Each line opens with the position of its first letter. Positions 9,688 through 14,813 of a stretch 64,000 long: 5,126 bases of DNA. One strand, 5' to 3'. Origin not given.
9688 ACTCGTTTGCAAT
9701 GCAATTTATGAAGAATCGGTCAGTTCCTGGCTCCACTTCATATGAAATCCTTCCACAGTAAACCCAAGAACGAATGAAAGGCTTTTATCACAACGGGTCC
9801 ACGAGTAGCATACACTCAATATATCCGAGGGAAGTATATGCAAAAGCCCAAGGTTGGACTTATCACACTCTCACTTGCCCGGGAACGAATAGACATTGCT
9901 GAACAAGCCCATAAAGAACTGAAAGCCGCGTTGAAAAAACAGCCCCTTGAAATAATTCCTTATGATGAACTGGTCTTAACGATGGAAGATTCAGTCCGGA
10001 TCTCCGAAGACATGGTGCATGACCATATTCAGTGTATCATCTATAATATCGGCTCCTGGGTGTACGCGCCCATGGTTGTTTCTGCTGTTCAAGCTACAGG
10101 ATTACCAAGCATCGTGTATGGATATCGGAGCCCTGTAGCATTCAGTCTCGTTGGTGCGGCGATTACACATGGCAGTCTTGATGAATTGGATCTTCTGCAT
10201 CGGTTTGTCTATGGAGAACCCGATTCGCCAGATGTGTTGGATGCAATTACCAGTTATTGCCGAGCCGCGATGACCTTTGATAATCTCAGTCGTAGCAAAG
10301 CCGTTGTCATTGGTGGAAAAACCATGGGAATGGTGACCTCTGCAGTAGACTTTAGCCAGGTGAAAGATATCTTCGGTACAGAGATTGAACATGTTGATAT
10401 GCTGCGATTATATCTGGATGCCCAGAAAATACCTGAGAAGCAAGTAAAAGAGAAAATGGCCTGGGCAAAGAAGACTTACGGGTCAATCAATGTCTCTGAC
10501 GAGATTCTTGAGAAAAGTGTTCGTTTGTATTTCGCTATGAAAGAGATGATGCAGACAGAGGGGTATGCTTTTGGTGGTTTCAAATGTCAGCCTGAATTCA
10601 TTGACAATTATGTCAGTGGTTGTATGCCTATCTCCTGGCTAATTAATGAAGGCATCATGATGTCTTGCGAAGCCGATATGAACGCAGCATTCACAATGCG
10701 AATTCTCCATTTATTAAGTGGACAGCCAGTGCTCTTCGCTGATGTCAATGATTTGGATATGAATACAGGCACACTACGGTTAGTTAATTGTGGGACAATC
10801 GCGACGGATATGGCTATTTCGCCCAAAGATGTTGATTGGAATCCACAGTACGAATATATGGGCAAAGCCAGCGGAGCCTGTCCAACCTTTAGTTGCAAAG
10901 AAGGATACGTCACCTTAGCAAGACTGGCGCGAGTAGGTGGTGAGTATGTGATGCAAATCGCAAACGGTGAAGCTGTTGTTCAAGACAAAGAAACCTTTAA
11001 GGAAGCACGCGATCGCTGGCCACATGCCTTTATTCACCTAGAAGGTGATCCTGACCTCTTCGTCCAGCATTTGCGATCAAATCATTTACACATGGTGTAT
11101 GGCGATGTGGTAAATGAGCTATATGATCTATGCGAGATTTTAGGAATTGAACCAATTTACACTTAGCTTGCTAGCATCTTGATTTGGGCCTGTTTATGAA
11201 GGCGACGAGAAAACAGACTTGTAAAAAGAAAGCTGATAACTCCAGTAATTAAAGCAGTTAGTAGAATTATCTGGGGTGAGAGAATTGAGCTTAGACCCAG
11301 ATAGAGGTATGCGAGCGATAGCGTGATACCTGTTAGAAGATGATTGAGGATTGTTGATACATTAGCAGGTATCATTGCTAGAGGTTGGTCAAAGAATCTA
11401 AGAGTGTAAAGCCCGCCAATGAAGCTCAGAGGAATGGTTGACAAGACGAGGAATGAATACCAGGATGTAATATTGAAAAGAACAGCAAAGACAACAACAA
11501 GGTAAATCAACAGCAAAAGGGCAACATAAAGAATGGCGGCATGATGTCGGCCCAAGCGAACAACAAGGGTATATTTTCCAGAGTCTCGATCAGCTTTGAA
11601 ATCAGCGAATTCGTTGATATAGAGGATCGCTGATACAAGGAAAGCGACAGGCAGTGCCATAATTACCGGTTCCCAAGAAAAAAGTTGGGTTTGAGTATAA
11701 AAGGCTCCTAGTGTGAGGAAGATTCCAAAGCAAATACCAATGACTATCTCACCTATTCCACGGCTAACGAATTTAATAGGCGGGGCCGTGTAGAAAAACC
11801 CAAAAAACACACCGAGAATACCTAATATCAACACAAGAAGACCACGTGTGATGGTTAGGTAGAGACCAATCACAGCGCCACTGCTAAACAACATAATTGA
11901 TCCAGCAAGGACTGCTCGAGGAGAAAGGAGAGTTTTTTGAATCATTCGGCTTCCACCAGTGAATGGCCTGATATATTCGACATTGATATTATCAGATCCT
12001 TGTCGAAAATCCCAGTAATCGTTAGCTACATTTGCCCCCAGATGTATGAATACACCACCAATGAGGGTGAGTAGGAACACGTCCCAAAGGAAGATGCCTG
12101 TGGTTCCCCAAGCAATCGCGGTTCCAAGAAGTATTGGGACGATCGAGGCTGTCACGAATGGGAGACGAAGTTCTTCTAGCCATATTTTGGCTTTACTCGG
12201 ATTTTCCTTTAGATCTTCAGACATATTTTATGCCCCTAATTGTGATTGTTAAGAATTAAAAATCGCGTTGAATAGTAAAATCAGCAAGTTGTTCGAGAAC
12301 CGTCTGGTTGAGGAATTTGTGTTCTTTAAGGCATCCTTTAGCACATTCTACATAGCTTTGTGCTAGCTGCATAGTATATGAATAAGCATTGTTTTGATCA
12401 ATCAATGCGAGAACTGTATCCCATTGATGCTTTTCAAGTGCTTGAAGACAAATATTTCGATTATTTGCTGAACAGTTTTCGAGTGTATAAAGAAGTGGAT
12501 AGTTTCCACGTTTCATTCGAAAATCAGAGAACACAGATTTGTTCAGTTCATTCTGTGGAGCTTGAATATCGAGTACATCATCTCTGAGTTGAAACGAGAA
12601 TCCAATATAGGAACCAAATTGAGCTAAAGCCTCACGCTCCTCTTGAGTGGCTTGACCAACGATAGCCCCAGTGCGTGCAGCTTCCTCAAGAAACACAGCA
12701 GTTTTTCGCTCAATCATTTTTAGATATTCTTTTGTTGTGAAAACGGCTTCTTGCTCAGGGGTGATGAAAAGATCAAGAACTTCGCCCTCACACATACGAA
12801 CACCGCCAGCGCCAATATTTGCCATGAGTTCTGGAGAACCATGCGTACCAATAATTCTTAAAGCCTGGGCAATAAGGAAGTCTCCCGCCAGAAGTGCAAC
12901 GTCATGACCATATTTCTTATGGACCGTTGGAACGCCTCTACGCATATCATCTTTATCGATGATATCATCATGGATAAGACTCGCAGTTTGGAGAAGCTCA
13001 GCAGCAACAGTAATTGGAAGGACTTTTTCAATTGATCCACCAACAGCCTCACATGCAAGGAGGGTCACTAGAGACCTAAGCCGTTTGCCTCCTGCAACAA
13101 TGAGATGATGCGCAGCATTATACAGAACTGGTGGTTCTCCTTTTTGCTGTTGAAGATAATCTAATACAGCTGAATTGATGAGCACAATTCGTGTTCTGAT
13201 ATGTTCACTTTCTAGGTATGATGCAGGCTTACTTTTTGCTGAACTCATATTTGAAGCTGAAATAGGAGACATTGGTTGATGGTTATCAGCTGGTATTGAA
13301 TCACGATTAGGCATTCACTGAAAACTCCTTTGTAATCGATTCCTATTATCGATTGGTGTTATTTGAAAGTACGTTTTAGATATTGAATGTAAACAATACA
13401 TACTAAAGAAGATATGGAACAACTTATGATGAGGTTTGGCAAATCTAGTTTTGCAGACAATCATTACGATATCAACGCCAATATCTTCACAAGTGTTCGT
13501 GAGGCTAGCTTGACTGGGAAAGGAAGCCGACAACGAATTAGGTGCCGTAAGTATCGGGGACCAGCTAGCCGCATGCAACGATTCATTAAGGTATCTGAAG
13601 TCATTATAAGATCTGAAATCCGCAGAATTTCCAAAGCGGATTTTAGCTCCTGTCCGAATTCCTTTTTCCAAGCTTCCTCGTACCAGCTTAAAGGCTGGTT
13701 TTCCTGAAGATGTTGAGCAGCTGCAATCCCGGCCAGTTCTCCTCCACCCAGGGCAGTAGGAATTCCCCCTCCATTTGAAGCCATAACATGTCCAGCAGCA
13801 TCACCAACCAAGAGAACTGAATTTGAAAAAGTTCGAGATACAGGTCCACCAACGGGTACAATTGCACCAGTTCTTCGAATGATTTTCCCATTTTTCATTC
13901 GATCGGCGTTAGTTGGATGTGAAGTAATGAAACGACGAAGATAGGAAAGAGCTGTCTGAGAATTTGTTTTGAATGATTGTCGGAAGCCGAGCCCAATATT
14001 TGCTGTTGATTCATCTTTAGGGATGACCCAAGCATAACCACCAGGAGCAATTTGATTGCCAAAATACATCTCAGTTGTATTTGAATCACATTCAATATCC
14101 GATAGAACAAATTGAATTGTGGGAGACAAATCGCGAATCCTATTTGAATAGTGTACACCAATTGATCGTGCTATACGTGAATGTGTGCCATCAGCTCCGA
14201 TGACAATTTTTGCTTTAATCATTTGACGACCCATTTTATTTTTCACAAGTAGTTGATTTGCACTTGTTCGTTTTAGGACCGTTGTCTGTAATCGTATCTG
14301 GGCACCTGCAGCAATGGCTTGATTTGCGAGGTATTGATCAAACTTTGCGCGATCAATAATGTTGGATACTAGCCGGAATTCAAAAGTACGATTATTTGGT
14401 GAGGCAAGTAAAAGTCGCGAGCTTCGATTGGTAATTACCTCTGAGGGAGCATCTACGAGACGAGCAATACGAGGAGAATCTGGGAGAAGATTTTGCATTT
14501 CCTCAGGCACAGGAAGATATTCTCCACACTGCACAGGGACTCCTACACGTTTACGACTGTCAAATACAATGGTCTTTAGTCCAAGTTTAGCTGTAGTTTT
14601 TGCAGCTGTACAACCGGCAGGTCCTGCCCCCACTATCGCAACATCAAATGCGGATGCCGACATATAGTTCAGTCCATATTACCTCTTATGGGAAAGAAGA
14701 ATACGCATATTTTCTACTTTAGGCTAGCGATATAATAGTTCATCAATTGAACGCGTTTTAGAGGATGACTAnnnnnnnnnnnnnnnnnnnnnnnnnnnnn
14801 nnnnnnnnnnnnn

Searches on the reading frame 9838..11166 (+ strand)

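Call 47: search_protein_families(library=pfam, proteins=[window:9838-11166:+], max_evalue=0.00001)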
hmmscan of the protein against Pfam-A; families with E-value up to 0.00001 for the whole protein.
window:9838-11166:+ (442 aa): 1 family
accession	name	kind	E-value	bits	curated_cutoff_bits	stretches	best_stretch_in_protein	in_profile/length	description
PF02952.23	Fucose_iso_C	-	4.5e-21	75.4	29.3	1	315-438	1-138/143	L-fucose isomerase, C-terminal domain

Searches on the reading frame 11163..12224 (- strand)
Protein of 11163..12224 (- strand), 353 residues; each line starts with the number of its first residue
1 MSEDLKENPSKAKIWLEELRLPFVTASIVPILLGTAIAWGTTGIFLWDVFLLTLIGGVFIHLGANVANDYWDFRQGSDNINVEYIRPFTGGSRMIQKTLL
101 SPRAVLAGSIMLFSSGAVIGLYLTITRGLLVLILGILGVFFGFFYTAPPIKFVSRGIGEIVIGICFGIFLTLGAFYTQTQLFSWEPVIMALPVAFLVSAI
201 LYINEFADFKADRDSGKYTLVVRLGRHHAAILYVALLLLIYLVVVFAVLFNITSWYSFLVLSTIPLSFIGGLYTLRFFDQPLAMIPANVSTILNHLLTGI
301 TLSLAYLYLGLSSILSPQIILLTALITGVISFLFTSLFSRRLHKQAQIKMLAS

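Call 47: search_protein_families(library=pfam, proteins=[window:11163-12224:-], max_evalue=0.00001)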
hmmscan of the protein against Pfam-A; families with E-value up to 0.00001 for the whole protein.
window:11163-12224:- (353 aa): 1 family
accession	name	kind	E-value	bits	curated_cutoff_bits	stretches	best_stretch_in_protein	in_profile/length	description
PF01040.23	UbiA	-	3.3e-36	125.3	34.2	1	28-274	2-231/250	UbiA prenyltransferase family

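Call 49: search_protein_families(library=ncbifam, proteins=[window:11163-12224:-], max_evalue=1e-8)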
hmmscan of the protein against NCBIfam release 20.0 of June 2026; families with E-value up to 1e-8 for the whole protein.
window:11163-12224:- (353 aa): 14 families
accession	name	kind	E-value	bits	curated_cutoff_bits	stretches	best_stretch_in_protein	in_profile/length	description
NF004751.0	PRK06080.1-3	equivalog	1.3e-50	172.6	264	1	7-306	5-293/296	1,4-dihydroxy-2-naphthoate polyprenyltransferase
NF004749.0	PRK06080.1-1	equivalog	3.8e-47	160.9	277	1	8-307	15-306/311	1,4-dihydroxy-2-naphthoate polyprenyltransferase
TIGR02235.1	menA_cyano-plnt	equivalog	2.7e-41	141.8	225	1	14-307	1-284/285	2-carboxy-1,4-naphthoquinone phytyltransferase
TIGR00751.1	menA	equivalog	4.2e-36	124.8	102.15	1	27-305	8-284/284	1,4-dihydroxy-2-naphthoate octaprenyltransferase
NF009926.0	PRK13387.1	equivalog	8.9e-35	120.3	316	1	14-266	5-271/317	1,4-dihydroxy-2-naphthoate polyprenyltransferase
NF004750.0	PRK06080.1-2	equivalog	8.2e-34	117.3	346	1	10-305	4-297/301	1,4-dihydroxy-2-naphthoate polyprenyltransferase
NF004754.0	PRK06080.1-6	equivalog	7e-30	104.5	522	1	9-303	6-298/308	1,4-dihydroxy-2-naphthoate polyprenyltransferase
NF004617.0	PRK05951.1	equivalog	5.9e-28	97.9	239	1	50-268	52-264/306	prenyltransferase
NF004752.0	PRK06080.1-4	subfamily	7.3e-28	98.1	289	1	13-266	4-258/300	1,4-dihydroxy-2-naphthoate polyprenyltransferase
NF004753.0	PRK06080.1-5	equivalog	2.6e-27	95.9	555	1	10-305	10-302/312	1,4-dihydroxy-2-naphthoate polyprenyltransferase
NF005742.0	PRK07566.1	equivalog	6.2e-16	58.4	313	1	50-264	68-270/315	chlorophyll synthase ChlG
NF009058.0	PRK12392.1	subfamily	1.8e-12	47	494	1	19-262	20-255/333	bacteriochlorophyll c synthase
TIGR01476.1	chlor_syn_BchG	subfamily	1.7e-11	44.1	212.3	1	31-260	18-237/283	(bacterio)chlorophyll synthase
NF009523.0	PRK12884.1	equivalog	1.7e-10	40.6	269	1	15-269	7-240/279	prenyltransferase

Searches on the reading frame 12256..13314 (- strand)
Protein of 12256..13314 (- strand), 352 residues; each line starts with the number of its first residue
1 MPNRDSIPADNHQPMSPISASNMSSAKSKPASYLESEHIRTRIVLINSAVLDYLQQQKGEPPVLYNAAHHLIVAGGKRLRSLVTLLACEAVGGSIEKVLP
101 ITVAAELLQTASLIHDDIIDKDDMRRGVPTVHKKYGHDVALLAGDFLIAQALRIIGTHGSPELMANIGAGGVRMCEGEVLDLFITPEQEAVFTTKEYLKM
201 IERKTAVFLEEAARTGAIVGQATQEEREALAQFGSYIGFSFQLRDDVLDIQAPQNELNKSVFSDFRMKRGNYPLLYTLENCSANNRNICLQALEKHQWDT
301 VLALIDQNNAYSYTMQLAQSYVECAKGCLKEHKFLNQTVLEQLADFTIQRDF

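Call 47: search_protein_families(library=pfam, proteins=[window:12256-13314:-], max_evalue=0.00001)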
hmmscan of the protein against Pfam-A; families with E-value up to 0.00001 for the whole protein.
window:12256-13314:- (352 aa): 1 family
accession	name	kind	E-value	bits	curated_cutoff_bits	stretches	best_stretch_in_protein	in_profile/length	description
PF00348.22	polyprenyl_synt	-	1.7e-63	214.6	27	1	62-297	2-238/251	Polyprenyl synthetase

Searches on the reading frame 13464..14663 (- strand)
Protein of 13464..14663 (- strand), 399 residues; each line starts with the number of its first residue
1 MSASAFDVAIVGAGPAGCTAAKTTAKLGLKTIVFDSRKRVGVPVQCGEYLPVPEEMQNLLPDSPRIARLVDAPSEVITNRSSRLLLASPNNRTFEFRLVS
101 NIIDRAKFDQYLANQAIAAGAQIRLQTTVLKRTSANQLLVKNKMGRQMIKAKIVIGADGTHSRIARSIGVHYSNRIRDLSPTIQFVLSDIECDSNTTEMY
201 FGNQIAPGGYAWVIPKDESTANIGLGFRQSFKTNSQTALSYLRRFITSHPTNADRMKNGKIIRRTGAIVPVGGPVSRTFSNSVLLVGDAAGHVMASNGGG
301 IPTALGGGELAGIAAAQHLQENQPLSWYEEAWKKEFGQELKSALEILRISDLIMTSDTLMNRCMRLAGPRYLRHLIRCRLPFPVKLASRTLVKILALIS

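Call 47: search_protein_families(library=pfam, proteins=[window:13464-14663:-], max_evalue=0.00001)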
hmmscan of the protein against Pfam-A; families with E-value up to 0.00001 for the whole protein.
window:13464-14663:- (399 aa): 9 families
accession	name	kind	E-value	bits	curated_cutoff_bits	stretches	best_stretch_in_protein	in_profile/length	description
PF22578.2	GGR_cat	-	9.2e-21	74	27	1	178-267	1-86/88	Geranylgeranyl reductase catalytic domain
PF01494.25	FAD_binding_3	-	8e-15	55.3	22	1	106-306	100-309/349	FAD binding domain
PF05834.18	Lycopene_cycl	-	1.9e-11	44.1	23.4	0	7-167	1-149/380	Lycopene cyclase protein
PF01266.30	DAO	-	4e-10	40.2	27.9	0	102-310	145-349/353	FAD dependent oxidoreductase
PF04820.20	Trp_halogenase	-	1.1e-08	34.8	21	1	103-354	155-383/458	Tryptophan halogenase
PF12831.13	FAD_oxidored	-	7.1e-08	32.6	27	1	7-172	1-157/416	FAD dependent oxidoreductase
PF13450.12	NAD_binding_8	-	7.7e-08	33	21.9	1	10-46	1-37/68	NAD(P)-binding Rossmann-like domain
PF07992.20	Pyr_redox_2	-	7.3e-07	29.3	26.1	0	6-46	1-40/291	Pyridine nucleotide-disulphide oxidoreductase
PF03486.20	HI0933_like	-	9.8e-06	25.6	50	0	7-41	2-36/244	HI0933-like protein Rossmann domain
